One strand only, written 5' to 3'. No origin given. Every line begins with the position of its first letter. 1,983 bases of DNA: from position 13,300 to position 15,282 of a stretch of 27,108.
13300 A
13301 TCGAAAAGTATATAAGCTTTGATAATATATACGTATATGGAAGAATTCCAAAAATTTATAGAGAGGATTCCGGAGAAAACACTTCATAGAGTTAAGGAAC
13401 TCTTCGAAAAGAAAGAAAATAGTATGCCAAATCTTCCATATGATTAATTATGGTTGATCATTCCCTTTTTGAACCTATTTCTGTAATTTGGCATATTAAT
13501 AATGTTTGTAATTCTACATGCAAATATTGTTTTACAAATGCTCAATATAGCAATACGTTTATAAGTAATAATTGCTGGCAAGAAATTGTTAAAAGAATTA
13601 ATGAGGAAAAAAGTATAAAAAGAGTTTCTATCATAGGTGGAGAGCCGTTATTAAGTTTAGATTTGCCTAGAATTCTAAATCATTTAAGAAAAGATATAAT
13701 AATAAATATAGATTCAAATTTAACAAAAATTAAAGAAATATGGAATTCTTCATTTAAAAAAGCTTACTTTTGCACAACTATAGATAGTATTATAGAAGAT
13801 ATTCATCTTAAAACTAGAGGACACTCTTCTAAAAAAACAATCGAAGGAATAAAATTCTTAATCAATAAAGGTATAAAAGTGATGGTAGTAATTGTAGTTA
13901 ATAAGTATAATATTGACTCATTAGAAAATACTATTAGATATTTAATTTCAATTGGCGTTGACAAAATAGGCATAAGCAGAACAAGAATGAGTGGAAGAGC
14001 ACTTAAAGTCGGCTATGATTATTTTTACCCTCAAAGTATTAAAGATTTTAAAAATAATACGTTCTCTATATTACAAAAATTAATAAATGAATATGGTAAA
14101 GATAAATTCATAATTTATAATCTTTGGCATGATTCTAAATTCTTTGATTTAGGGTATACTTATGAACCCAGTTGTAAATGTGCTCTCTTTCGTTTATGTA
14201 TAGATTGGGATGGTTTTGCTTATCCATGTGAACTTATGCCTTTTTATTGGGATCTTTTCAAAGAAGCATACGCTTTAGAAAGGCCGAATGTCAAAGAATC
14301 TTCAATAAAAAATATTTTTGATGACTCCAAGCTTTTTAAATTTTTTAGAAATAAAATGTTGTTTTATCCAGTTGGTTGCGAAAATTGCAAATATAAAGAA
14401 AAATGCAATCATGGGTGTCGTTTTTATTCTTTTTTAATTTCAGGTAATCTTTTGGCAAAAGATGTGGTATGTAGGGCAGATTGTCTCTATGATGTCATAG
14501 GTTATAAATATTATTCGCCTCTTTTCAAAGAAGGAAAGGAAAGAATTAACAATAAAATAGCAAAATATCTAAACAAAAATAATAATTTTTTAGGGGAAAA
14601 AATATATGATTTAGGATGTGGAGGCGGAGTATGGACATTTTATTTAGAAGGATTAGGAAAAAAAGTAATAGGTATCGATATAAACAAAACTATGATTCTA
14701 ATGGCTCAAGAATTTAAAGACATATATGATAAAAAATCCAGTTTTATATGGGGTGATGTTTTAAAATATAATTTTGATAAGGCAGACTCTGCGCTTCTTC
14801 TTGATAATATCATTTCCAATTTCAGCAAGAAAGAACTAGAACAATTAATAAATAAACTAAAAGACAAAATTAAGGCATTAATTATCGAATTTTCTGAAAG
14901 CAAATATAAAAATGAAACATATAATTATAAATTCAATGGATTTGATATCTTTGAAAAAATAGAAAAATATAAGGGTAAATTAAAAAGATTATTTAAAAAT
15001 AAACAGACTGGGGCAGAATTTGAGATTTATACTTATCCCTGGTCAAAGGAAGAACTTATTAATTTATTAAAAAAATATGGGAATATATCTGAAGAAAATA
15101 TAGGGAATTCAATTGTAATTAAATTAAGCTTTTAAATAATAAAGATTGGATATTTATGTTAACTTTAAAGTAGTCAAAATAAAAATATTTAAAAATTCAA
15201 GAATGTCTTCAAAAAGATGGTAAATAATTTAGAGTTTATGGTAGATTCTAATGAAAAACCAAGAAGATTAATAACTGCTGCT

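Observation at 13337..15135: Radical SAM-SPASM enzyme fused to a SAM methyltransferase, preceded by a 36-aa ORF: candidate RiPP-like module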

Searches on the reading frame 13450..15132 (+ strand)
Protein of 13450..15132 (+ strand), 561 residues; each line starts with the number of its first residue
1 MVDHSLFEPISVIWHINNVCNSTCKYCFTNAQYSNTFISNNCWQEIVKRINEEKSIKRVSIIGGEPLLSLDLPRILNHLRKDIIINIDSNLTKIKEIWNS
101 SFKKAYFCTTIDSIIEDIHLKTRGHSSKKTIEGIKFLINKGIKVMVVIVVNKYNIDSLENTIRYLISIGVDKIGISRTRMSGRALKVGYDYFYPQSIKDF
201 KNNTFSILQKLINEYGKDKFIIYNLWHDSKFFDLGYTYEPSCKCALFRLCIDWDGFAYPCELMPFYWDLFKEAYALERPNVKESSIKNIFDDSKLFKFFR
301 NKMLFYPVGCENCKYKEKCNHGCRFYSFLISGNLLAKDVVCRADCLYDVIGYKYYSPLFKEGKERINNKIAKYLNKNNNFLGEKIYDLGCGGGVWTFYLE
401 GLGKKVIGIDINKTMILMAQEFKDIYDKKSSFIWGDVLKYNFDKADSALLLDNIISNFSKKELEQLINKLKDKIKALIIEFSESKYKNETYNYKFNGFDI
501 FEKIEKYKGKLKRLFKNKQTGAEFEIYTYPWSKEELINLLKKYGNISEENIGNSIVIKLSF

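Call 3: search_protein_families(library=pfam, proteins=[window:13450-15132:+], max_evalue=0.1)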
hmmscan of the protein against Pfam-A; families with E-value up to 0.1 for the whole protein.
window:13450-15132:+ (561 aa): 17 families
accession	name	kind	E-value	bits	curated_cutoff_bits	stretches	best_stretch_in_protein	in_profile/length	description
PF04055.27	Radical_SAM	-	5e-16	59.7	29.5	1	17-165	4-166/166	Radical SAM superfamily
PF13649.12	Methyltransf_25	-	2.6e-09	38.1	27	1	385-472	1-91/97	Methyltransferase domain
PF13847.12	Methyltransf_31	-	2.7e-07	30.8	27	1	382-516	4-142/145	Methyltransferase domain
PF08241.18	Methyltransf_11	-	8e-06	26.8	21.2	1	387-444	2-58/95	Methyltransferase domain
PF13489.12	Methyltransf_23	-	3.4e-05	24.1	27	1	368-544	11-158/164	Methyltransferase domain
PF13186.11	SPASM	-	4.7e-05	24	21.5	1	242-314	1-67/67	Iron-sulfur cluster-binding domain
PF08242.18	Methyltransf_12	-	9.3e-05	23.5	30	1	387-471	2-89/98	Methyltransferase domain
PF13353.11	Fer4_12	-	0.00011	23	22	1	19-76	14-74/137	4Fe-4S single cluster domain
PF01209.24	Ubie_methyltran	-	0.00018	21.4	20.1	1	376-497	42-170/233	ubiE/COQ5 methyltransferase family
PF03848.20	TehB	-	0.00097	19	20.4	1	384-473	33-123/193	Tellurite resistance protein TehB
PF09445.16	Methyltransf_15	-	0.0011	19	22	1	384-454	3-61/165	RNA cap guanine-N2 methyltransferase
PF01728.25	FtsJ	-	0.0019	18.6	24.1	1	369-444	8-82/181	FtsJ-like methyltransferase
PF05175.20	MTS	-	0.019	15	23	1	374-443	27-96/170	Methyltransferase small domain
PF14553.12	YqbF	-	0.021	15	27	1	358-380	12-35/43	YqbF, hypothetical protein domain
PF06325.19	PrmA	-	0.034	14.1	22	1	382-473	162-249/296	Ribosomal protein L11 methyltransferase (PrmA)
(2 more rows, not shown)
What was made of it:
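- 13450..14154 (+): Radical SAM core (residues 1-235). The CX3CX2C cluster site is C20/C24/C27 (nt 13507-13530). There is no N-terminal RRE domain. Pfam PF04055, 59.7 bits (call 3).
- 14167..14484 (+): SPASM domain (residues 240-345) with the full 7-Cys motif for two auxiliary [4Fe-4S] clusters. PF13186, 24.0 bits against a cut-off of 21.5 (call 3).
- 14485..15135 (+): Methyltransferase module (residues 346-561) plus the stop codon. It comprises the conserved N-terminal segment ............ and a class I Rossmann fold. Motif I, DLGCGGG, is at nt 14608-14628. PF13649, 38.1 bits (call 3).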

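Call 4: search_protein_families(library=ncbifam, proteins=[window:13450-15132:+], max_evalue=0.1)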
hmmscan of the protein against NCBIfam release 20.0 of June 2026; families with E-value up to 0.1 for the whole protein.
window:13450-15132:+ (561 aa): 94 families (the best 25 are shown)
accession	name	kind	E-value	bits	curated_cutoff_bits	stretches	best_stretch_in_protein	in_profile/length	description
NF050035.1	rSAM_WgK_link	exception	8.8e-24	84.2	650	1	8-341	7-361/367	radical SAM/SPASM peptide maturase WgkB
NF045574.1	sacti_mat_StsB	exception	6.3e-18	64.9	625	2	12-198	98-289/466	StsB family radical SAM/SPASM domain sactipeptide maturase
TIGR04051.1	rSAM_NirJ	equivalog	7.8e-18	64.6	515.45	1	12-341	4-346/354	heme d1 biosynthesis radical SAM protein NirJ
TIGR04053.2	TIGR04053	equivalog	9.5e-18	64.6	395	2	8-172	6-180/366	TIGR04053 family radical SAM/SPASM domain-containing protein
TIGR04303.1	GeoRSP_rSAM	equivalog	1e-16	61.5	400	1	8-341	3-324/325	GeoRSP system radical SAM/SPASM protein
TIGR02109.1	PQQ_syn_pqqE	equivalog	1.4e-16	60.5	381.35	2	275-347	265-336/358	pyrroloquinoline quinone biosynthesis protein PqqE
TIGR04250.1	SCM_rSAM_ScmE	equivalog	1.6e-16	60.2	400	1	9-166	2-166/358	SynChlorMet cassette radical SAM/SPASM protein ScmE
TIGR04055.1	rSAM_NirJ2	equivalog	2.4e-15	56.9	500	2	12-187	2-183/326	putative heme d1 biosynthesis radical SAM protein NirJ2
NF041298.1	rSAM_mat_DynA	equivalog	3.8e-15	55.7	450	1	18-343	9-341/356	dynobactin maturation radical SAM/SPASM protein DynA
TIGR03962.1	mycofact_rSAM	equivalog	1.2e-14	54.3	265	1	4-341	6-331/339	mycofactocin radical SAM maturase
TIGR04317.1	W_rSAM_matur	equivalog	1.3e-14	54.1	380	1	15-320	9-320/349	tungsten cofactor oxidoreductase radical SAM maturase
TIGR04347.1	pseudo_SAM_Halo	equivalog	1.9e-13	50.4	525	2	12-183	40-217/390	TIGR04347 family pseudo-SAM/SPASM protein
TIGR02021.1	BchM-ChlM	equivalog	4.2e-13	49.2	158.9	1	360-479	34-152/218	magnesium protoporphyrin IX methyltransferase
TIGR04545.1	rSAM_ahbD_hemeb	equivalog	5.4e-13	49.1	500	1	12-342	2-336/339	heme b synthase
TIGR04054.1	rSAM_NirJ1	equivalog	8.7e-13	47.6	650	1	12-184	38-216/387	putative heme d1 biosynthesis radical SAM protein NirJ1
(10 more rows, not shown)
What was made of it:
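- On PqqE / PQQ pathway: 60.5 bits against 381 (call 4).
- On MftC / mycofactocin: 54.3 bits against 265 (call 4).
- On Sactipeptide / ranthipeptide maturases: StsB scores 64.9 against 625 and PapB 43.5 against 340 (call 4).
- On Triceptide (3-residue cyclophane) maturases: AmcB scores 43.3 against 425 (call 4).
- On Anaerobic sulfatase-maturating enzyme: 42.9 bits against 349 (call 4).
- Closest known: PqqE with PqqA. Different: TIGR02109 scores 60.5 bits against a cut-off of 381 (call 4).
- Closest known: MftC with MftA. Different: TIGR03962 scores 54.3 bits against a cut-off of 265 (call 4).
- Closest known: WgkB and related streptococcal RaS-RiPP maturases. Same: WgkB is the best NCBIfam hit (call 4).
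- Its best, sub-threshold NCBIfam hits are peptide maturases: WgkB, StsB, PqqE, DynA and MftC (call 4).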

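Call 5: find_homologous_proteins(query=window:13450-15132:+, max_evalue=0.001)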
Query window:13450-15132:+ (561 aa): 19 proteins with E <= 0.001 among 8000 candidates.
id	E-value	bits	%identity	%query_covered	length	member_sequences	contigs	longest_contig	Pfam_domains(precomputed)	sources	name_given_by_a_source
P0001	0.0e+0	1279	100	100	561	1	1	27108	PF13847.13,PF13489.13,PF13649.13,PF04055.28,PF08241.19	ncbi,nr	ncbi:MAG: radical SAM protein [Candidatus Pacearchaeota archaeon]|nr:radical SAM protein [Candidatus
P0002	2.1e-214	732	58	99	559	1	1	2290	PF13649.13,PF04055.28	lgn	-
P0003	1.1e-213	729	59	96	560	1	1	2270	PF13847.13,PF03848.21,PF13649.13,PF04055.28,PF08241.19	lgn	-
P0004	3.0e-210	718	57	99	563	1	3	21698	PF13847.13,PF13649.13,PF04055.28,PF08241.19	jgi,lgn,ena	-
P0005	7.9e-210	717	58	97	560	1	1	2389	PF13847.13,PF05175.21,PF13649.13,PF04055.28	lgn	-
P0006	5.9e-209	714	57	97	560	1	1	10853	PF13847.13,PF13186.12,PF13649.13,PF04055.28,PF13353.12,PF08241.19,PF08242.19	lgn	-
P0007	1.9e-204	699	55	99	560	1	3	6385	PF13186.12,PF13649.13,PF04055.28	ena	-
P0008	8.7e-199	680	52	99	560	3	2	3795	PF13186.12,PF13649.13,PF04055.28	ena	-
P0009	4.6e-193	661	53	100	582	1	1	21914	PF13847.13,PF13649.13,PF04055.28,PF08241.19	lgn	-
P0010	8.7e-191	654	52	100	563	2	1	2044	PF13847.13,PF13649.13,PF04055.28,PF13353.12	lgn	-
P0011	8.6e-187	640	53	99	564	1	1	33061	PF13847.13,PF13186.12,PF13649.13,PF04055.28,PF13353.12,PF08241.19,PF08242.19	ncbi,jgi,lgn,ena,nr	ncbi:MAG: radical SAM protein [Nanoarchaeota archaeon]|nr:radical SAM protein [Nanoarchaeota archaeo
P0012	5.2e-160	552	62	68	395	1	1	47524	PF04055.28,PF13353.12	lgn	-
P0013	1.0e-132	462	58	61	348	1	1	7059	PF04055.28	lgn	-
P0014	2.3e-132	461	60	60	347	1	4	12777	PF04055.28,PF13353.12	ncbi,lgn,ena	-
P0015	3.7e-131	457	57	61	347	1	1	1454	PF04055.28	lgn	-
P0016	2.6e-130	454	56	60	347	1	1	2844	PF04055.28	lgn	-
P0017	4.0e-128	447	59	58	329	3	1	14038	-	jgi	-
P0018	6.6e-80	288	34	96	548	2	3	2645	PF13847.13,PF13186.12,PF13649.13,PF04055.28,PF13353.12,PF01728.26,PF08241.19,PF08242.19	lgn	-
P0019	1.2e-58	217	33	84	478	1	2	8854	PF13649.13,PF04055.28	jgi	jgi:radical SAM protein with 4Fe4S-binding SPASM domain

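Call 7: find_encoding_contigs(protein=P0004, flank=5000, max_places=3)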
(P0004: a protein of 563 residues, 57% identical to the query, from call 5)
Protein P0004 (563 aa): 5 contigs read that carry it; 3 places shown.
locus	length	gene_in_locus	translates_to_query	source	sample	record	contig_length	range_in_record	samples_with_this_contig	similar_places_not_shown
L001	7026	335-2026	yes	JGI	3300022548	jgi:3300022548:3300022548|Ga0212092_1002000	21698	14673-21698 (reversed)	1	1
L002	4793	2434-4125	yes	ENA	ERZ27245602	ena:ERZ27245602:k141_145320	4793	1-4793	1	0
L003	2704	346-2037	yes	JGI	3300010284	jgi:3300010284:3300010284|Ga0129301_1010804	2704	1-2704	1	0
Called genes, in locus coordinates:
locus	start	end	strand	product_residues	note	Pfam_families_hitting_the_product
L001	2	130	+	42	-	?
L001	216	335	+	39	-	-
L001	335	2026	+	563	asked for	PF04055:Radical_SAM, PF08241:Methyltransf_11 (faint), PF13649:Methyltransf_25, PF13847:Methyltransf_31 (weak)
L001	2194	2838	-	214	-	PF01797:Y1_Tnp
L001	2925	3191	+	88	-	-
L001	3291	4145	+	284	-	-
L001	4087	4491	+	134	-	-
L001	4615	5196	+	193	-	-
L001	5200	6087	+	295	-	PF00483:NTP_transferase, PF12804:NTP_transf_3 (weak)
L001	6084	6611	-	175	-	-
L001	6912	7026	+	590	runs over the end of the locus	PF03485:Arg_tRNA_synt_N, PF00750:tRNA-synt_1d, PF05746:DALR_1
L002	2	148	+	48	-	?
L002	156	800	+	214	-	PF01965:DJ-1_PfpI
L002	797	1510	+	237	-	PF14512:TM1586_NiRdase (faint), PF00881:Nitroreductase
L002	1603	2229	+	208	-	PF00121:TIM, PF13683:rve_3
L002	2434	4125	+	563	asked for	PF04055:Radical_SAM, PF08241:Methyltransf_11 (faint), PF13649:Methyltransf_25, PF13847:Methyltransf_31 (weak)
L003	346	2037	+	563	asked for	PF04055:Radical_SAM, PF08241:Methyltransf_11 (faint), PF13649:Methyltransf_25, PF13847:Methyltransf_31 (weak)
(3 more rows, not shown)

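Call 8: find_encoding_contigs(protein=P0009, flank=5000, max_places=2)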
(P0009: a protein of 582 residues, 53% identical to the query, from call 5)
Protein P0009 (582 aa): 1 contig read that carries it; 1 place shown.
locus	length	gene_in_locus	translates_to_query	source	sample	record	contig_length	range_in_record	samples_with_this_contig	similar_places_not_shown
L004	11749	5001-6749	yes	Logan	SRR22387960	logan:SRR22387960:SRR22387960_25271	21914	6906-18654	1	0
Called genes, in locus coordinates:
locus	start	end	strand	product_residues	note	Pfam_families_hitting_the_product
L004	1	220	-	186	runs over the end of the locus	PF00561:Abhydrolase_1 (faint), PF06821:Ser_hydrolase, PF12695:Abhydrolase_5 (weak), PF12697:Abhydrolase_6 (weak), PF12146:Hydrolase_4 (weak)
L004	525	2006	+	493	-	PF00587:tRNA-synt_2b, PF03129:HGTP_anticodon, PF09180:ProRS-C_1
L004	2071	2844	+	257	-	-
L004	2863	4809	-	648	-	PF01841:Transglut_core, PF04473:DUF553 (faint)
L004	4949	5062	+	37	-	-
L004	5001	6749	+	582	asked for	PF04055:Radical_SAM, PF08241:Methyltransf_11 (faint), PF13649:Methyltransf_25, PF13847:Methyltransf_31 (weak)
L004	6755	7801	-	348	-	PF02272:DHHA1 (weak)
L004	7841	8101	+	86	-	-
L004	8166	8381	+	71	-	PF15511:CENP-T_C (weak), PF00125:Histone, PF00808:CBFD_NFYB_HMF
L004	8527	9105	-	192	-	PF00827:Ribosomal_L15e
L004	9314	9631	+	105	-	-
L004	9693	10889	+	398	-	PF00149:Metallophos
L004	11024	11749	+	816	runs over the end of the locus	PF02463:SMC_N (weak), PF13476:AAA_23, PF13304:AAA_21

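Call 9: find_encoding_contigs(protein=P0011, flank=5000, max_places=2)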
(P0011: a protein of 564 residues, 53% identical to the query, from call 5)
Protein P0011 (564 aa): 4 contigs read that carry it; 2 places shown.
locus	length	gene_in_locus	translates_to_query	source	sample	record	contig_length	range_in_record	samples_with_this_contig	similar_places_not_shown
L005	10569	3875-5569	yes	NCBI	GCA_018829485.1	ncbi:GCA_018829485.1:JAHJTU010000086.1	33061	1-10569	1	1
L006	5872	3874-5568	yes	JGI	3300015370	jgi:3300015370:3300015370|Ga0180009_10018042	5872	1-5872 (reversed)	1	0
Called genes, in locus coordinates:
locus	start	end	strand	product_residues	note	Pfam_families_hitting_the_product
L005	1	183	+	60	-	?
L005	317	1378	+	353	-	PF00152:tRNA-synt_2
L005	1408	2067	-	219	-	PF02732:ERCC4, PF12826:HHH_2, PF14520:HHH_5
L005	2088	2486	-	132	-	PF13298:LigD_N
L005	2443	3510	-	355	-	PF03161:LAGLIDADG_2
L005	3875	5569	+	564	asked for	PF04055:Radical_SAM, PF13353:Fer4_12 (weak), PF13186:SPASM (weak), PF08241:Methyltransf_11 (faint), PF08242:Methyltransf_12 (faint), PF13649:Methyltransf_25, PF13847:Methyltransf_31 (weak)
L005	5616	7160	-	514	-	PF00270:DEAD, PF04851:ResIII, PF21210:RNA_helicase_helical, PF00271:Helicase_C, PF16203:ERCC3_RAD25_C (weak)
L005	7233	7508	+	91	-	-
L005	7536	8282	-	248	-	-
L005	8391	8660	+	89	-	PF05239:PRC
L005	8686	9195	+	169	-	-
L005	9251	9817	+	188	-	-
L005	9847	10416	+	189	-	-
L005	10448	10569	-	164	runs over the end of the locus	PF03412:Peptidase_C39, PF12385:Peptidase_C70, PF13529:Peptidase_C39_2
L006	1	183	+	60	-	?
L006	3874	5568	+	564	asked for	PF04055:Radical_SAM, PF13353:Fer4_12 (weak), PF13186:SPASM (weak), PF08241:Methyltransf_11 (faint), PF08242:Methyltransf_12 (faint), PF13649:Methyltransf_25, PF13847:Methyltransf_31 (weak)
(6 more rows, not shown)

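Call 15: find_encoding_contigs(protein=P0012, flank=4000, max_places=2)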
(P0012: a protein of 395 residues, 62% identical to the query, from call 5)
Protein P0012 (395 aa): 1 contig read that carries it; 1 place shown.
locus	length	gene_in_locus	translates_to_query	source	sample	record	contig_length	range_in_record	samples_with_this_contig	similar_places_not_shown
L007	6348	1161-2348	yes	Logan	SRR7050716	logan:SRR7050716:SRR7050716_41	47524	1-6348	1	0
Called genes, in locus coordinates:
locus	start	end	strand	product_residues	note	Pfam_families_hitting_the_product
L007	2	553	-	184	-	?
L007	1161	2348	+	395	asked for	PF04055:Radical_SAM, PF13353:Fer4_12 (faint)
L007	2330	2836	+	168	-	-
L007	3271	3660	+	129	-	-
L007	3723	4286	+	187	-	-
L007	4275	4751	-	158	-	PF03073:TspO_MBR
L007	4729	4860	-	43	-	-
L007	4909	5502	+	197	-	PF02475:TRM5-TYW2_MTfase, PF05175:MTS, PF10294:Methyltransf_16, PF02353:CMAS (weak), PF06325:PrmA, PF03602:Cons_hypoth95 (weak), PF13847:Methyltransf_31, PF13649:Methyltransf_25, +3 more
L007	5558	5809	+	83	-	-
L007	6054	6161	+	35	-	-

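Call 16: find_encoding_contigs(protein=P0014, flank=4000, max_places=2)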
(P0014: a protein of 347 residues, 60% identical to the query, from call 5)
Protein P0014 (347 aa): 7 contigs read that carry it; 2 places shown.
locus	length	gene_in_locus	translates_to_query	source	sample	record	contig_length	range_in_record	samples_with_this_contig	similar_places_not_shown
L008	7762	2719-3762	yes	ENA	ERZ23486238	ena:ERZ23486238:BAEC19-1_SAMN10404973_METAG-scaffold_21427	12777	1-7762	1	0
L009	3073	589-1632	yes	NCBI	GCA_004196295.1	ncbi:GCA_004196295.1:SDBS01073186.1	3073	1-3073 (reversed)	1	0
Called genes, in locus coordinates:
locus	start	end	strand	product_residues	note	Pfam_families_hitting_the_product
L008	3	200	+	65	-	?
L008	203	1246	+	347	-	PF01594:AI-2E_transport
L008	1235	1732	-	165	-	-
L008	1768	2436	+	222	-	PF00590:TP_methylase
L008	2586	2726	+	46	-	-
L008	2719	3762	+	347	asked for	PF04055:Radical_SAM, PF13353:Fer4_12 (weak)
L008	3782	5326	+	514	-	PF00133:tRNA-synt_1, PF09334:tRNA-synt_1g, PF00133:tRNA-synt_1, PF01406:tRNA-synt_1e (weak), PF08264:Anticodon_1 (weak)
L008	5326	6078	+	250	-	PF01026:TatD_DNase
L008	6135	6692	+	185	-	PF13875:DUF4202, PF01966:HD (weak)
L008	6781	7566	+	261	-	PF00156:Pribosyltran (weak)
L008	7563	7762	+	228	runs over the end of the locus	PF00215:OMPdecase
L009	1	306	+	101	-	?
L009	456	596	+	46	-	-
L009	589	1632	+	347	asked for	PF04055:Radical_SAM, PF13353:Fer4_12 (weak)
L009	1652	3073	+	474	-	?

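Call 17: find_encoding_contigs(protein=P0017, flank=4000, max_places=2)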
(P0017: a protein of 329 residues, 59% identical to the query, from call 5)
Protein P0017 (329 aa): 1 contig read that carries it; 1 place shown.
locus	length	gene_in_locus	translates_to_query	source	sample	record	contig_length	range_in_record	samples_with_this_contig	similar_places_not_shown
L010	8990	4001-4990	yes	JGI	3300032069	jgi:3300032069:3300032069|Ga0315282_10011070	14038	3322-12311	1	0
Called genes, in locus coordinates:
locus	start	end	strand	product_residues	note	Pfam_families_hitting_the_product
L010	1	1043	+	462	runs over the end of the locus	PF00587:tRNA-synt_2b, PF03129:HGTP_anticodon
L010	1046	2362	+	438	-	PF00675:Peptidase_M16, PF05193:Peptidase_M16_C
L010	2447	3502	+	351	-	PF01594:AI-2E_transport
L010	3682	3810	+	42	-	-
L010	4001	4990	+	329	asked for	-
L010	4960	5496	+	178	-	-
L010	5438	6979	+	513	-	PF00133:tRNA-synt_1, PF01406:tRNA-synt_1e (faint), PF09334:tRNA-synt_1g, PF00133:tRNA-synt_1, PF08264:Anticodon_1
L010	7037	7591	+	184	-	PF20803:PaaX_M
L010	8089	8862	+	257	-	PF01026:TatD_DNase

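Call 23: find_related_loci(query=A1, collection=genome_contigs, flank=4000)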
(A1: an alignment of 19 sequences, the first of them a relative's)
Query A1 (561 aa) in genome_contigs; peptide patterns used: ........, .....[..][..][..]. (x = any residue, [..] = any of these).
16 stretches matched a pattern; 4 encode a relative of the query (tblastn E <= 1e-3); 4 distinct loci.
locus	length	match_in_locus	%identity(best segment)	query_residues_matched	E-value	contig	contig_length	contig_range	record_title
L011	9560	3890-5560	53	7-561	0e+0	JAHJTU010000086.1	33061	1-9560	MAG: Nanoarchaeota archaeon isolate OS_PC_MetaG.mb.68 OS_PC_MetaG.mb.68_k141_705340, whole genome shotgun sequence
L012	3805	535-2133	34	9-557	1e-79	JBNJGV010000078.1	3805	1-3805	MAG: Nanobdellota archaeon isolate Y22_30dBSe2.bin.106 NODE_23236_length_3805_cov_31.345116, whole genome shotgun sequen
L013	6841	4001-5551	34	9-540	1e-78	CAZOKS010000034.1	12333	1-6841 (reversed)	MAG TPA_asm: uncultured Methanosarcinales archaeon isolate binchicken_co256_1010 genome assembly, contig: NODE_12935_len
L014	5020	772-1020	32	265-347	1e-4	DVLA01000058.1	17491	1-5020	MAG TPA_asm: Candidatus Coprenecus stercoripullorum isolate 7141 MalCec1__C314326_L17491_SRR2134638, whole genome shotgu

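Call 24: find_related_loci(query=A1, collection=metagenome_contigs, flank=3000)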
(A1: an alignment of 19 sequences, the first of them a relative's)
Query A1 (561 aa) in metagenome_contigs; peptide patterns used: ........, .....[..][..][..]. (x = any residue, [..] = any of these).
25 stretches matched a pattern; 7 encode a relative of the query (tblastn E <= 1e-3); 7 distinct loci.
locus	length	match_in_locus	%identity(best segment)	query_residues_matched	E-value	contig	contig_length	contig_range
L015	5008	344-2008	57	6-561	0e+0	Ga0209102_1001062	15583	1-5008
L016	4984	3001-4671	53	7-561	0e+0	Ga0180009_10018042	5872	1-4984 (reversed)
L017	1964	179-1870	52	1-561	0e+0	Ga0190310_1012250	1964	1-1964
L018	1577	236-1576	59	1-448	0e+0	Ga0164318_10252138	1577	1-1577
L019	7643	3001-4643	58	1-549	2e-175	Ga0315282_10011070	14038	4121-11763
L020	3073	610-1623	60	3-341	7e-140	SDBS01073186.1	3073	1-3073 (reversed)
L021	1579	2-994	51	228-559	1e-118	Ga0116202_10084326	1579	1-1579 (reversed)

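Call 25: find_encoding_contigs(protein=P0006, flank=4000, max_places=1)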
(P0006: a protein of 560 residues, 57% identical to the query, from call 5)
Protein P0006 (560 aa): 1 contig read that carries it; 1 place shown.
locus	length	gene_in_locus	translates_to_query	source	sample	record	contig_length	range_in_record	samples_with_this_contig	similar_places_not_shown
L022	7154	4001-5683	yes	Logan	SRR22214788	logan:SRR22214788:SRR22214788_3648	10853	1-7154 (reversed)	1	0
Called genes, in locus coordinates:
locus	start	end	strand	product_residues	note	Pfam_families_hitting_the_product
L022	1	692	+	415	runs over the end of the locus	PF07691:PA14 (weak)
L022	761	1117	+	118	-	-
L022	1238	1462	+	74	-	-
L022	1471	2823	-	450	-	PF12698:ABC2_membrane_3, PF01061:ABC2_membrane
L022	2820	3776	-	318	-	PF00005:ABC_tran, PF13304:AAA_21 (weak), PF13732:DrrA1-3_C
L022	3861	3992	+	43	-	-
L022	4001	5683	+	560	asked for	PF04055:Radical_SAM, PF13353:Fer4_12 (weak), PF13186:SPASM (weak), PF08241:Methyltransf_11 (weak), PF08242:Methyltransf_12 (faint), PF13649:Methyltransf_25, PF13847:Methyltransf_31 (weak)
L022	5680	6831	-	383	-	-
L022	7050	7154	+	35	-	?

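Call 26: find_encoding_contigs(protein=P0013, flank=4000, max_places=1)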
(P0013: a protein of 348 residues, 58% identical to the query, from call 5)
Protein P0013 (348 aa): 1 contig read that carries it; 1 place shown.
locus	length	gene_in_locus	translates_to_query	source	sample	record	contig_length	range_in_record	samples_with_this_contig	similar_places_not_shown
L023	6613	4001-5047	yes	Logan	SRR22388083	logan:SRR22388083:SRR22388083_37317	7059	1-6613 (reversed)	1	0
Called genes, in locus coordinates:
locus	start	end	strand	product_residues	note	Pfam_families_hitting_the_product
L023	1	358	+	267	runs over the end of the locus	?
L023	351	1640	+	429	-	PF00675:Peptidase_M16, PF05193:Peptidase_M16_C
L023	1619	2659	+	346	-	PF01594:AI-2E_transport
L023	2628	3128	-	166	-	-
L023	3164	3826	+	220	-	PF00590:TP_methylase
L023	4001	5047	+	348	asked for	PF04055:Radical_SAM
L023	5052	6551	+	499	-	PF00133:tRNA-synt_1, PF01406:tRNA-synt_1e (faint), PF09334:tRNA-synt_1g, PF00133:tRNA-synt_1, PF09334:tRNA-synt_1g, PF08264:Anticodon_1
